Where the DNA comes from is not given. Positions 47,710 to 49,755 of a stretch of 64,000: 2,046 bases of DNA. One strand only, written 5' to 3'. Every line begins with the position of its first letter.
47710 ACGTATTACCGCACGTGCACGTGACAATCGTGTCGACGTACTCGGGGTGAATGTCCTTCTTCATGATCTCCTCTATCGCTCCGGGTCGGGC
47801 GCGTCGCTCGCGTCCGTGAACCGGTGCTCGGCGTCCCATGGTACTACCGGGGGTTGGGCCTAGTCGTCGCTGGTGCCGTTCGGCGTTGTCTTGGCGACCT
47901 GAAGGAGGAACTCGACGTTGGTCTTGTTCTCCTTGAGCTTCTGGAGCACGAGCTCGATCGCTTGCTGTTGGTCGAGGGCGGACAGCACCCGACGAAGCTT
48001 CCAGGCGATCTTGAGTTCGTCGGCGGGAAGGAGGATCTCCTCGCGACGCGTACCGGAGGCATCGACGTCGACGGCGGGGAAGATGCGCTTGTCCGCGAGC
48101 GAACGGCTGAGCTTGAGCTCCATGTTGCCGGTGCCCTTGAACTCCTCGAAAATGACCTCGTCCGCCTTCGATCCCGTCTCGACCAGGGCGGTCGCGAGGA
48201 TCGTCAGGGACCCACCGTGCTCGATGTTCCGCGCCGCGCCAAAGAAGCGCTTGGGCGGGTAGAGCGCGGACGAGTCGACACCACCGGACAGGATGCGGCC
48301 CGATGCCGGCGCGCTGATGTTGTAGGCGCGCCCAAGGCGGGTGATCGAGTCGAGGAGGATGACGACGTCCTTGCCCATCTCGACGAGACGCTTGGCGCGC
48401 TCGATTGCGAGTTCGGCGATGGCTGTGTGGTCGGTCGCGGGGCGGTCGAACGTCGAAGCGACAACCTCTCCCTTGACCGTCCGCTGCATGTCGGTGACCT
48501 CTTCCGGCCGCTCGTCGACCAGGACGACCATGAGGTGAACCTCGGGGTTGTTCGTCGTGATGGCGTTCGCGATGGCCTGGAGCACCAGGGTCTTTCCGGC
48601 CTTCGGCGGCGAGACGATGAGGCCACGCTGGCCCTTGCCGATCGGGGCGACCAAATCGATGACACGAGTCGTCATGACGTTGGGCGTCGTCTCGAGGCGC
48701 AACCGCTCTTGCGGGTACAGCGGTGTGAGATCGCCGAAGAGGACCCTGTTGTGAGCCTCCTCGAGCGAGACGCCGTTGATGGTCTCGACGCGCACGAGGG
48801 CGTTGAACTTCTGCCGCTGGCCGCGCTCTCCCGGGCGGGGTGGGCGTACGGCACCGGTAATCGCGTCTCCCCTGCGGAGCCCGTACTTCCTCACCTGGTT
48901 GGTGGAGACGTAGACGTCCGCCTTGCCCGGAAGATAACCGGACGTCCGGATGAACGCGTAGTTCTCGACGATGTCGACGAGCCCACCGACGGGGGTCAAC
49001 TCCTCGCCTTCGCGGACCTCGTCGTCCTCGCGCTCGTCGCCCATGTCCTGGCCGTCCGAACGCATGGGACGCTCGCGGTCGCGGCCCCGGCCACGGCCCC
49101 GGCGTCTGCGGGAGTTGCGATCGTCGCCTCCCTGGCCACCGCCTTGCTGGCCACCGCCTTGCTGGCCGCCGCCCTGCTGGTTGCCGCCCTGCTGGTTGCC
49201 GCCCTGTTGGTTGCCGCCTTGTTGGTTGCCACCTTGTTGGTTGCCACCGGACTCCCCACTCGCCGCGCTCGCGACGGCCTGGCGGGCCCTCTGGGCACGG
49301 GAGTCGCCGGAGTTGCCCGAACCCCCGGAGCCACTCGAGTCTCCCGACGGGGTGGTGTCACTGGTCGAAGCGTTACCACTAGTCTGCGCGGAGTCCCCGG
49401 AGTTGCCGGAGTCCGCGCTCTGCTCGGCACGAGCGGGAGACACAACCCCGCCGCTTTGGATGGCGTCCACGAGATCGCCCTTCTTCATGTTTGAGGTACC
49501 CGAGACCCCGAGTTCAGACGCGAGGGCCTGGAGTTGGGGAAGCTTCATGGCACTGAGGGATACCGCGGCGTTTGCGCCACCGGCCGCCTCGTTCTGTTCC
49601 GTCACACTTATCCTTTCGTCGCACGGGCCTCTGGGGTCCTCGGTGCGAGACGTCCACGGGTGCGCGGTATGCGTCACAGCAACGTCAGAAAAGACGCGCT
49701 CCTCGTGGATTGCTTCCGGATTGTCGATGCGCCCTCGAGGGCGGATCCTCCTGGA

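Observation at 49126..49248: Perfect Gln/Asn/Gly pentapeptide tandem array (GGNQQ)5(GGGQQ)3 next to an RGR box inside Rho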

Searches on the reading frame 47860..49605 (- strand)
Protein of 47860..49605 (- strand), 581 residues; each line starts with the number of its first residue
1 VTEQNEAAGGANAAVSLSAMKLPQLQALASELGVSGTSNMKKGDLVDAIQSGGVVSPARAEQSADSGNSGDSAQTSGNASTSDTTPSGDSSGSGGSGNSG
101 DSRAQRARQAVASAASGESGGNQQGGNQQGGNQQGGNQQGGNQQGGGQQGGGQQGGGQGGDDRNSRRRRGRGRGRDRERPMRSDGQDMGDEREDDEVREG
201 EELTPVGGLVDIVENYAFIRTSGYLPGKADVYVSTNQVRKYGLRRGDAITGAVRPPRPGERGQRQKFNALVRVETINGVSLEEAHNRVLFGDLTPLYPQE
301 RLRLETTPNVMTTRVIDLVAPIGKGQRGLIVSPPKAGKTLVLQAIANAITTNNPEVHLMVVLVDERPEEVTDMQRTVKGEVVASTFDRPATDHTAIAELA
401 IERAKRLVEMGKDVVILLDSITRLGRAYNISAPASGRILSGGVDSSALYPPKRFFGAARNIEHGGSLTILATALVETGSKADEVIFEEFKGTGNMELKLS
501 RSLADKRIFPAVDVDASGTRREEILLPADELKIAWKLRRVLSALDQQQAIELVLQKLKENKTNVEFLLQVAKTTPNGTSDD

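Call 11: list_cluster_members(proteins=[window:47860-49605:-])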
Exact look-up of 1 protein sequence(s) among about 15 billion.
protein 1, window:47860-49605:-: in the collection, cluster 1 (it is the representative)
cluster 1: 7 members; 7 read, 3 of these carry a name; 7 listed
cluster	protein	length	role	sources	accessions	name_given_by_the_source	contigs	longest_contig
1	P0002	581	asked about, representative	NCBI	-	-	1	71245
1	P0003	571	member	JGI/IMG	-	transcription termination factor Rho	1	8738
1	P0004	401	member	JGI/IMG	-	transcription termination factor Rho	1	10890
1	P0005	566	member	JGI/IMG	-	transcription termination factor Rho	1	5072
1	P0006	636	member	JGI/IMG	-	-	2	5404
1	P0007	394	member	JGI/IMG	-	-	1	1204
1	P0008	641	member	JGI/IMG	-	-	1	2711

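Call 17: find_encoding_contigs(protein=P0008, flank=1500, max_places=4)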
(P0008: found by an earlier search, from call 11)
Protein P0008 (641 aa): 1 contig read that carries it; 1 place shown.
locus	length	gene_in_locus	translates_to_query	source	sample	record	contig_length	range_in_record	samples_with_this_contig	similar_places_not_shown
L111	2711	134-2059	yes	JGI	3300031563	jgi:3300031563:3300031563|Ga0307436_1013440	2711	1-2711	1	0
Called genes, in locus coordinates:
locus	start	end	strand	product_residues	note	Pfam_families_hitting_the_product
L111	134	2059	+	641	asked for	PF07498:Rho_N, PF07497:Rho_RNA_bind, PF00006:ATP-synt_ab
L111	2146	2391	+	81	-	PF01197:Ribosomal_L31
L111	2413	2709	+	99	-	?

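Call 18: find_encoding_contigs(protein=P0003, flank=1500, max_places=4)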
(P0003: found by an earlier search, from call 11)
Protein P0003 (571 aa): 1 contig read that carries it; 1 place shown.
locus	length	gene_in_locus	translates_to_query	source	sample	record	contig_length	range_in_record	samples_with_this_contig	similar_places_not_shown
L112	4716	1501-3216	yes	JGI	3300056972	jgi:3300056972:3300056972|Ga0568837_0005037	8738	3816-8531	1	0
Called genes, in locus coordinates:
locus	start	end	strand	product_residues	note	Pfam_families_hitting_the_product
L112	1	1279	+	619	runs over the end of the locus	PF00664:ABC_membrane, PF00005:ABC_tran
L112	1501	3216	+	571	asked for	PF07498:Rho_N, PF07497:Rho_RNA_bind, PF00006:ATP-synt_ab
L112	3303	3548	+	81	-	PF01197:Ribosomal_L31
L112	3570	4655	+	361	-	PF03462:PCRF, PF00472:RF-1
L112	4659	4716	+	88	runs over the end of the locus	?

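Call 19: find_encoding_contigs(protein=P0005, flank=1500, max_places=4)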
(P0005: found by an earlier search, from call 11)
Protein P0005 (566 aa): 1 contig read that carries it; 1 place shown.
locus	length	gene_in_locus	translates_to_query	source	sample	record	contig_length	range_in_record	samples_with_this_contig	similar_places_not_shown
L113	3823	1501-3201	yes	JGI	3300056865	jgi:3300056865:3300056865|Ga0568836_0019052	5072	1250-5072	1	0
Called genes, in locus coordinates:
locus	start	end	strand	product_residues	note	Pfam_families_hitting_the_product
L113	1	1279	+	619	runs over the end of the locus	PF00664:ABC_membrane, PF00005:ABC_tran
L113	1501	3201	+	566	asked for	PF07498:Rho_N, PF07497:Rho_RNA_bind, PF00006:ATP-synt_ab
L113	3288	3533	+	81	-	PF01197:Ribosomal_L31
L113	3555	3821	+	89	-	?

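Call 20: find_encoding_contigs(protein=P0006, flank=1500, max_places=4)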
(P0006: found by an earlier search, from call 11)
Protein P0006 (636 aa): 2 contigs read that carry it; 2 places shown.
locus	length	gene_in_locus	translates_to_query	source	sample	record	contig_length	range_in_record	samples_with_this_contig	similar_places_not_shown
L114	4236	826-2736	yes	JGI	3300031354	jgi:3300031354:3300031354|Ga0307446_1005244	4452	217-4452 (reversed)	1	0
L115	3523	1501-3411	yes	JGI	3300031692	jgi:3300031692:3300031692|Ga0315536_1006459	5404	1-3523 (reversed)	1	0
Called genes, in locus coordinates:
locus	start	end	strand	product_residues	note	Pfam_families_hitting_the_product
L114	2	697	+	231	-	?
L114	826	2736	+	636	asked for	PF07498:Rho_N, PF07497:Rho_RNA_bind, PF00006:ATP-synt_ab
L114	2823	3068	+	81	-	PF01197:Ribosomal_L31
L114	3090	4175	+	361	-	PF03462:PCRF, PF00472:RF-1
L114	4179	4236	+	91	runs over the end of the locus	?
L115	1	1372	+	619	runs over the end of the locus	PF00664:ABC_membrane, PF00005:ABC_tran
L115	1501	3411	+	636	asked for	PF07498:Rho_N, PF07497:Rho_RNA_bind, PF00006:ATP-synt_ab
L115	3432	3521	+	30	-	?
